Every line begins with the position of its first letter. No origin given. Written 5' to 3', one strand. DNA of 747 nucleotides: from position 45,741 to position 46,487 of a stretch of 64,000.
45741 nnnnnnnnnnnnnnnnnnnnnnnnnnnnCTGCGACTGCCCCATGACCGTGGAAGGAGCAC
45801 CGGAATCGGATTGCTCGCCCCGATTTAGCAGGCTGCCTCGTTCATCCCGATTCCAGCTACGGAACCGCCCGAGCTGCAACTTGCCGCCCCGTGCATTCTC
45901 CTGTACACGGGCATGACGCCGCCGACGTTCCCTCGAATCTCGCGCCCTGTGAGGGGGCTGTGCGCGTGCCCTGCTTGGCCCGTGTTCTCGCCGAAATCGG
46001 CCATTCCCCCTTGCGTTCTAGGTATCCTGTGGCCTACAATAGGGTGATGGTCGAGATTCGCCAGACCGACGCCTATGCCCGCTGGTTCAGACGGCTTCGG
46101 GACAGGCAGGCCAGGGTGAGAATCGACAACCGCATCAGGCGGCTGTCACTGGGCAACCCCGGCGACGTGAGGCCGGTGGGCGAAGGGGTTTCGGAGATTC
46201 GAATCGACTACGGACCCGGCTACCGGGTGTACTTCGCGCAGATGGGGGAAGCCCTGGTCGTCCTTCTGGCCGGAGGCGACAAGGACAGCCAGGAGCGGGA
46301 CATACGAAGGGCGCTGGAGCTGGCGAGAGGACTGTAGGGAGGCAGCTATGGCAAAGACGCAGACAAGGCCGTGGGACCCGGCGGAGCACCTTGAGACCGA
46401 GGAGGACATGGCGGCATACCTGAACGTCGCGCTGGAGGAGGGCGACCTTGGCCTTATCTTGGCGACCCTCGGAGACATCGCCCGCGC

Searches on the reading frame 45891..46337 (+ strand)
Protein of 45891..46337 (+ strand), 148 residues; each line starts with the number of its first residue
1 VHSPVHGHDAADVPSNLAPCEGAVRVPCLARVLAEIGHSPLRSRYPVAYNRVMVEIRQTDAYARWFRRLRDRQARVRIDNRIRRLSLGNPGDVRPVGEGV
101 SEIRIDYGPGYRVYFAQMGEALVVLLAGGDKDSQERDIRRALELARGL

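Call 17: search_protein_families(library=pfam, proteins=[window:45891-46337:+], max_evalue=0.01)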
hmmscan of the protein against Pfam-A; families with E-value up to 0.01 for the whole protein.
window:45891-46337:+ (148 aa): 1 family
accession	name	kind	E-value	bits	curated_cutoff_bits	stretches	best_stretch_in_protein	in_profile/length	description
PF05973.20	Gp49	-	8.3e-06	26.2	23.9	1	65-136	2-77/90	Phage derived protein Gp49-like (DUF891)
